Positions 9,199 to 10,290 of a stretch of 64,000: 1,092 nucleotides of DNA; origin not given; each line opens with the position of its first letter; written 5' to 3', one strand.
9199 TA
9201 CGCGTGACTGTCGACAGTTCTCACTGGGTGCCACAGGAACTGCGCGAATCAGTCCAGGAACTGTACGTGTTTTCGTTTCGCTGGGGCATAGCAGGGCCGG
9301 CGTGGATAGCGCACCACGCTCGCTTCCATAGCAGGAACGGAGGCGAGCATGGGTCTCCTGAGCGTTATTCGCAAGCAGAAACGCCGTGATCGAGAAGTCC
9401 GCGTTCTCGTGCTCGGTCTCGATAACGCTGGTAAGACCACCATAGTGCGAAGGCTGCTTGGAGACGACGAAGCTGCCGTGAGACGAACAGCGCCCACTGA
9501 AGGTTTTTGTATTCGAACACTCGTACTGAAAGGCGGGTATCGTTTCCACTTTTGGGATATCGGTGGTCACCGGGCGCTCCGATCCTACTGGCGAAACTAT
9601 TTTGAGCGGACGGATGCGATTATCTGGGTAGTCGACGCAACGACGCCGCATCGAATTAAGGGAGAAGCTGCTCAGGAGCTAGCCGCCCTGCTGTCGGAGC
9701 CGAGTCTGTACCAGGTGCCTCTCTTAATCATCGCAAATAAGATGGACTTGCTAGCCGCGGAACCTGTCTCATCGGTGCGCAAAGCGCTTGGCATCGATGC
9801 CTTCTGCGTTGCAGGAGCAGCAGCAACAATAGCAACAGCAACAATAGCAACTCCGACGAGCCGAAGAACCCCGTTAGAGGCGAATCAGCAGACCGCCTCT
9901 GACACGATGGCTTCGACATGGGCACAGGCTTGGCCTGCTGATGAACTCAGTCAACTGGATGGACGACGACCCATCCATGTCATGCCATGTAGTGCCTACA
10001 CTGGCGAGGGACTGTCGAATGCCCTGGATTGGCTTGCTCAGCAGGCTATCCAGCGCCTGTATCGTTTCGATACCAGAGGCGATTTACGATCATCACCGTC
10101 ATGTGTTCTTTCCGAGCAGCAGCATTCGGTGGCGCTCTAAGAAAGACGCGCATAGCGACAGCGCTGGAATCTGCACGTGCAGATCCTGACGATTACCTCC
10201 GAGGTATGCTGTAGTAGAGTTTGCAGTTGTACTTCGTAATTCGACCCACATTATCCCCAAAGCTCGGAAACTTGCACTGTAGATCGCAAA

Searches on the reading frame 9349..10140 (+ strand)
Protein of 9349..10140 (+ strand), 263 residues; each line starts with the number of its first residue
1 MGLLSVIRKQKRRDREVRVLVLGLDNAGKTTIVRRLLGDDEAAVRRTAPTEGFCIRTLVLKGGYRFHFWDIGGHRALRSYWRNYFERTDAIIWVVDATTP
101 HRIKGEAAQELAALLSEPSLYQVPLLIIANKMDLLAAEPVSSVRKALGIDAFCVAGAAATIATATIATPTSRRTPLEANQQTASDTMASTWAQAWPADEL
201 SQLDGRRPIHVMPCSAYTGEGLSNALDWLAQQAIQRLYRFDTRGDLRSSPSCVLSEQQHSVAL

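Call 16: list_cluster_members(proteins=[P0001, window:9349-10140:+, window:15982-18129:-])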
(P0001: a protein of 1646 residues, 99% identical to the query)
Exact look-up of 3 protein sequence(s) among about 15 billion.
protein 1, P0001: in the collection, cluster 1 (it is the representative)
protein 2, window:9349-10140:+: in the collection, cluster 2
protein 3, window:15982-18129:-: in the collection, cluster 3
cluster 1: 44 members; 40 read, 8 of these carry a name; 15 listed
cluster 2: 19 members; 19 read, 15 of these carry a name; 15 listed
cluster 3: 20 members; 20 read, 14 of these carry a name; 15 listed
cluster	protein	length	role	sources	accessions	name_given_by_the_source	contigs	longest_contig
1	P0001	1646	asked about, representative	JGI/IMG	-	-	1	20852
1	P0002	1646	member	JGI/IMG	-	hypothetical protein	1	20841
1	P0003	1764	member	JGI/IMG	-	hypothetical protein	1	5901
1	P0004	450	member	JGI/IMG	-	hypothetical protein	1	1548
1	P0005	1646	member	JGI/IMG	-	hypothetical protein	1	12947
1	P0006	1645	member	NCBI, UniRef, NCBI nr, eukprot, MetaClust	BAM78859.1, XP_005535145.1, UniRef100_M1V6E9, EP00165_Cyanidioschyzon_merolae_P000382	hypothetical protein CYME_CMB037C [Cyanidioschyzon merolae strain 10D] | Uncharacterized protein n=1 Tax=Cyanidioschyzon merolae (strain NIES-3377 / 10D) ... | XP_005535145.1 hypothetical protein CYME_CMB037C [Cyanidioschyzon merolae strain 10D]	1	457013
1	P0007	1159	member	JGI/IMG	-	hypothetical protein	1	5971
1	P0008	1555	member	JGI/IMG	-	hypothetical protein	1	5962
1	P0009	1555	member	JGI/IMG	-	hypothetical protein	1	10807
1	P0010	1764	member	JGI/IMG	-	-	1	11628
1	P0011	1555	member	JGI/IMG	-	-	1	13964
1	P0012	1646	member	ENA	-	-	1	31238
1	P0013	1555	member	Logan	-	-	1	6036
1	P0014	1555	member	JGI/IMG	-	-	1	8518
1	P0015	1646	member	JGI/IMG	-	-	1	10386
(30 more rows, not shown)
